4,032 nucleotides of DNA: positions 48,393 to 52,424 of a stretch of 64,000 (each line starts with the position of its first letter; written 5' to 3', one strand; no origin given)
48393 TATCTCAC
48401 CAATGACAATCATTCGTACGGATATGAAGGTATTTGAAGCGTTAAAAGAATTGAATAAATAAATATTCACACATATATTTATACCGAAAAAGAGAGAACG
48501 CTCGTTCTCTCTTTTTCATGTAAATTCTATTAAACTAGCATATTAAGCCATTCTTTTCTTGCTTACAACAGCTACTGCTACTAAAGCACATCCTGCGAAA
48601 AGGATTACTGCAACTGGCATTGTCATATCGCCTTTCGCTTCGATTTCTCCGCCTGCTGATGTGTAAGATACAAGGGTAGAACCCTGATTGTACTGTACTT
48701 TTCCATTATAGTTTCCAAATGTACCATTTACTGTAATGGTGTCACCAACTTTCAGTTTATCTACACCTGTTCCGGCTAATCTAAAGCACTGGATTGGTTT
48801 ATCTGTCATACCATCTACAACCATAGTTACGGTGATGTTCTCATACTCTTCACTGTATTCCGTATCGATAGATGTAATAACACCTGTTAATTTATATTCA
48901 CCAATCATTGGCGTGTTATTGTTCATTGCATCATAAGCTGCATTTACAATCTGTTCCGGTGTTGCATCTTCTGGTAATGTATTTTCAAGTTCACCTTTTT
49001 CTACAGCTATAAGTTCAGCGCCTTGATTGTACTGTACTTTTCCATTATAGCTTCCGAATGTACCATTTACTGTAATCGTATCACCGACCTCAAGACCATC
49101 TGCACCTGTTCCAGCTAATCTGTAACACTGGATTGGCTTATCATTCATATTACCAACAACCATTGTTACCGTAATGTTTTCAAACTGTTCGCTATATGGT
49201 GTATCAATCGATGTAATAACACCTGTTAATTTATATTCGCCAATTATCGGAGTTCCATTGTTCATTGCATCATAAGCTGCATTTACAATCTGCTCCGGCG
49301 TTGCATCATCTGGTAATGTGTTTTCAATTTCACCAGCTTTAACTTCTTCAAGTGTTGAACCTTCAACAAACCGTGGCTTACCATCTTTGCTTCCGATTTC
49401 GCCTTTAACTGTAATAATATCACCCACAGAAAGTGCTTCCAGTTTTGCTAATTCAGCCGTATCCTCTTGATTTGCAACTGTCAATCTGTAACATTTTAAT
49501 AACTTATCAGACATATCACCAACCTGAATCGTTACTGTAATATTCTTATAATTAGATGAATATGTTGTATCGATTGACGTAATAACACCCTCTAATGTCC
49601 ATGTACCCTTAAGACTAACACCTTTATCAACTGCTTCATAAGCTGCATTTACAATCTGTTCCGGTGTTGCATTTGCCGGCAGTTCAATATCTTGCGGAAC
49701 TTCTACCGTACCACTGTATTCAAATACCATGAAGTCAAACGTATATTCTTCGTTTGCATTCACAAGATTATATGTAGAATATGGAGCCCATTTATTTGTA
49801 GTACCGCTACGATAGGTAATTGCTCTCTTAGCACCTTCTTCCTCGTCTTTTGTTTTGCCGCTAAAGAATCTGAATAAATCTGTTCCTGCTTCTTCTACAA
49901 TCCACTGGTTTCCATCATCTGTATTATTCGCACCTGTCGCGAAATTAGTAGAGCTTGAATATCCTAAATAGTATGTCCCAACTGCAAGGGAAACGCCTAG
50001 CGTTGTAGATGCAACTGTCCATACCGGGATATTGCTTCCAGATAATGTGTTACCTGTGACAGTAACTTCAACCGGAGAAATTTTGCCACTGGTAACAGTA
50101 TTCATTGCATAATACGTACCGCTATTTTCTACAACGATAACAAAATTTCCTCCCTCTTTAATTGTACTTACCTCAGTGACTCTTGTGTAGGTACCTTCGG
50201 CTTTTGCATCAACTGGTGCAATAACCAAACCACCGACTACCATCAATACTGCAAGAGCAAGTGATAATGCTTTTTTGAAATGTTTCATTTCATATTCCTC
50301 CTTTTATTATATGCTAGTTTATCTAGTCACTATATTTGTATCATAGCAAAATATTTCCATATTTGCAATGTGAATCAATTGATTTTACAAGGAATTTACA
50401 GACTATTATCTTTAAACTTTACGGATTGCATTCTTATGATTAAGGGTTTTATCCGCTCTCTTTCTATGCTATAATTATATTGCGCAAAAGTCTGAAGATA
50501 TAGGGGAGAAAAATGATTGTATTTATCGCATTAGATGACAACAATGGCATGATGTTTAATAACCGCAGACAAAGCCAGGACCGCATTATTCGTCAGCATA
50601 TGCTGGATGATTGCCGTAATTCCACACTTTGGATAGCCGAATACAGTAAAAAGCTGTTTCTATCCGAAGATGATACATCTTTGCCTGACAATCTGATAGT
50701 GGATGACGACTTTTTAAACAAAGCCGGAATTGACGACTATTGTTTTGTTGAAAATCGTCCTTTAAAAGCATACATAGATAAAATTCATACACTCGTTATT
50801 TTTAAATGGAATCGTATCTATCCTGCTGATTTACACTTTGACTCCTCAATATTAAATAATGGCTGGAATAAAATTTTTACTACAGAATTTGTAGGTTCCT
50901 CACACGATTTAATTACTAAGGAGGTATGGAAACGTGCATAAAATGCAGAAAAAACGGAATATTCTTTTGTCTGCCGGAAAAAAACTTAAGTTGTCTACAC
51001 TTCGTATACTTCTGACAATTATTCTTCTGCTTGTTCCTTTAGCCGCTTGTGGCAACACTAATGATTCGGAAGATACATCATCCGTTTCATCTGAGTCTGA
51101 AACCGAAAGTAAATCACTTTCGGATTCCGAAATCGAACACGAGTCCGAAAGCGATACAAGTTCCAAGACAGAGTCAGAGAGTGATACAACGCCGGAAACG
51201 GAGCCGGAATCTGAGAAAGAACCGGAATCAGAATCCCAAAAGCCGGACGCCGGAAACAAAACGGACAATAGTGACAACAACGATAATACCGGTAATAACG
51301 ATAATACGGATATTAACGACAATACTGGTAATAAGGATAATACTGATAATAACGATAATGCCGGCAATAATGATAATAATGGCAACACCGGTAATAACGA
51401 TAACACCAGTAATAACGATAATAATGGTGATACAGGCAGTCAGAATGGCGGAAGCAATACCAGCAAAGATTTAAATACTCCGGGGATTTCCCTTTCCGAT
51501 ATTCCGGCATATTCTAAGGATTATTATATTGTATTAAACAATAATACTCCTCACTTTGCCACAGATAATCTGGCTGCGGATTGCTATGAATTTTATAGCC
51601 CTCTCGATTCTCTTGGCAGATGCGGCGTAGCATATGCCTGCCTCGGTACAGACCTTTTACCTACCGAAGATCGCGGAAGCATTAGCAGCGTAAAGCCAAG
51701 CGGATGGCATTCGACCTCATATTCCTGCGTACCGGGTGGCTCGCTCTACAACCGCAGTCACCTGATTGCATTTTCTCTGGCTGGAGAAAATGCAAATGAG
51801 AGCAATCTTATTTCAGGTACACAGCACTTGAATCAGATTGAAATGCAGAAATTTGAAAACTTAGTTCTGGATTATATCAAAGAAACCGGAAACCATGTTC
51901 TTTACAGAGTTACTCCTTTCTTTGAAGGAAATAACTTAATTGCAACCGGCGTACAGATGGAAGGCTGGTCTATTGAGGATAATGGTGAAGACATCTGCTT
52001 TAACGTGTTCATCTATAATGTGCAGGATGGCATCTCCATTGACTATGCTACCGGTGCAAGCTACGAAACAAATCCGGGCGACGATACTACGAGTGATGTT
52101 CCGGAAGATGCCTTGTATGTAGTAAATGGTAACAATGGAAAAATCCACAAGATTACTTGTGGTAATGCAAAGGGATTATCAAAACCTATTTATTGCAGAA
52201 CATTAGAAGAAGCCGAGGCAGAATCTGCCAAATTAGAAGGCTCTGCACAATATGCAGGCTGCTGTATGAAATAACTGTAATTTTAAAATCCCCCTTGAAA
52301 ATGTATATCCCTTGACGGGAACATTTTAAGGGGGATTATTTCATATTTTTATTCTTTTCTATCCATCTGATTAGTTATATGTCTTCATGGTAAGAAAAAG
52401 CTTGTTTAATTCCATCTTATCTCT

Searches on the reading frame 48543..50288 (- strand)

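Call 3: search_protein_families(library=pfam, proteins=[window:48543-50288:-], max_evalue=0.01)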
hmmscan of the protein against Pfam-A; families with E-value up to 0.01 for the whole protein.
window:48543-50288:- (581 aa): 2 families
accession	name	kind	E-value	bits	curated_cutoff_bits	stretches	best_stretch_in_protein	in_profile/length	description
PF01336.31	tRNA_anti-codon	-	1.2e-05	25.6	27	0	230-304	1-63/75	OB-fold nucleic acid binding domain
PF14436.11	EndoU_bacteria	-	0.00062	20.6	25.3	0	411-493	44-119/129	Bacterial EndoU nuclease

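Call 10: search_protein_families(library=ncbifam, proteins=[window:48543-50288:-], max_evalue=0.001)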
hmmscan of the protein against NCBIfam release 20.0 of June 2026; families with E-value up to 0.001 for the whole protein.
window:48543-50288:- (581 aa): 2 families
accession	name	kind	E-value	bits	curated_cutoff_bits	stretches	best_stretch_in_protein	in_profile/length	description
NF041091.1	asp_aminotase_Arch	equivalog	0.00035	19.5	550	0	326-346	37-57/376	aspartate aminotransferase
TIGR02566.1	cas_Csy3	equivalog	0.00054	19.5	157.55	0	450-511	243-304/341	type I-F CRISPR-associated protein Csy3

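Call 72: search_protein_families(library=phrogs, proteins=[window:48543-50288:-], max_evalue=0.001)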
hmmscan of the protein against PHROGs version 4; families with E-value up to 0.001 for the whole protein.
window:48543-50288:- (581 aa): 1 family
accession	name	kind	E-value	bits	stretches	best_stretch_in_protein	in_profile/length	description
phrog_1912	-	head and packaging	0.00033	22.1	0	446-503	5-61/122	head protein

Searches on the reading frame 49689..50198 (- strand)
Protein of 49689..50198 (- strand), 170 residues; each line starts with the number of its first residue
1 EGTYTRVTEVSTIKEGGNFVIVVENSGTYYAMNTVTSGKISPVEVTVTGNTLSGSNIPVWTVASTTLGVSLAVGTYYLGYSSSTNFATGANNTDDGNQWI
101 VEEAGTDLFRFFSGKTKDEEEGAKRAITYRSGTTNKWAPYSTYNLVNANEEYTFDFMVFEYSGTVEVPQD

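Call 47: search_protein_families(library=pfam, proteins=[window:49689-50198:-], max_evalue=1)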
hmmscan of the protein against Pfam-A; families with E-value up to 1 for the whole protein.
seq(170 aa): 2 families
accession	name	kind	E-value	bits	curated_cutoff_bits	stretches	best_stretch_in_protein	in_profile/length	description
PF17117.11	DUF5104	-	0.036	15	27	1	102-160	30-88/107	Domain of unknown function (DUF5104)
PF14200.12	RicinB_lectin_2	-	0.084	14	25.6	0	82-115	35-68/89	Ricin-type beta-trefoil lectin domain-like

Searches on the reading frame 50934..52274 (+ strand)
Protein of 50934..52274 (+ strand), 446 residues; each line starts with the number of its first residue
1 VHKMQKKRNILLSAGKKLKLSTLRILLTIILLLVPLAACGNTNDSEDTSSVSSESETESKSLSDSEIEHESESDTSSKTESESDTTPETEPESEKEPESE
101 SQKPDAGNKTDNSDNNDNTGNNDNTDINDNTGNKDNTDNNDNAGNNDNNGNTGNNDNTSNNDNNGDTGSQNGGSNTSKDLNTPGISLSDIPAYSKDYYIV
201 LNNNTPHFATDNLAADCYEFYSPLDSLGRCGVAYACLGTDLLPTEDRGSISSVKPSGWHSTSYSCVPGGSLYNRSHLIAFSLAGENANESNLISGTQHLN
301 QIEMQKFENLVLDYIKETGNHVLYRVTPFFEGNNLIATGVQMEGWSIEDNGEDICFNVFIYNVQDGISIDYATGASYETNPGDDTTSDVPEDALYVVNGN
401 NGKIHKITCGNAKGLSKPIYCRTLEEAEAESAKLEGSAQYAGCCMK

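Call 3: search_protein_families(library=pfam, proteins=[window:50934-52274:+], max_evalue=0.01)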
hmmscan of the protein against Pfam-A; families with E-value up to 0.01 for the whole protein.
window:50934-52274:+ (446 aa): 3 families
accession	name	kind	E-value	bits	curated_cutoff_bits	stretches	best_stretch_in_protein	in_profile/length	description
PF13930.12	Endonuclea_NS_2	-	1.7e-20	74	27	1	220-344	11-128/132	DNA/RNA non-specific endonuclease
PF01223.29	Endonuclease_NS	-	8.7e-07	29.2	23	1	261-335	74-151/223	DNA/RNA non-specific endonuclease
PF06390.17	NESP55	-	0.0027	17.9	35.4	1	54-101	113-158/261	Neuroendocrine-specific golgi protein P55 (NESP55)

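Call 10: search_protein_families(library=ncbifam, proteins=[window:50934-52274:+], max_evalue=0.001)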
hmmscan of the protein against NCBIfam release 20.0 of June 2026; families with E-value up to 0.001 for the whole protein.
window:50934-52274:+ (446 aa): 2 families
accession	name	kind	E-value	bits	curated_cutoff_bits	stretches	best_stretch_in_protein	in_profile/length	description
NF033849.1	ser_rich_anae_1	subfamily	8.8e-06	23.3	650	1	34-177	227-372/1163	serine-rich protein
NF033598.2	elast_bind_EbpS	equivalog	0.00012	21.1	300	1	17-170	299-453/498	elastin-binding protein EbpS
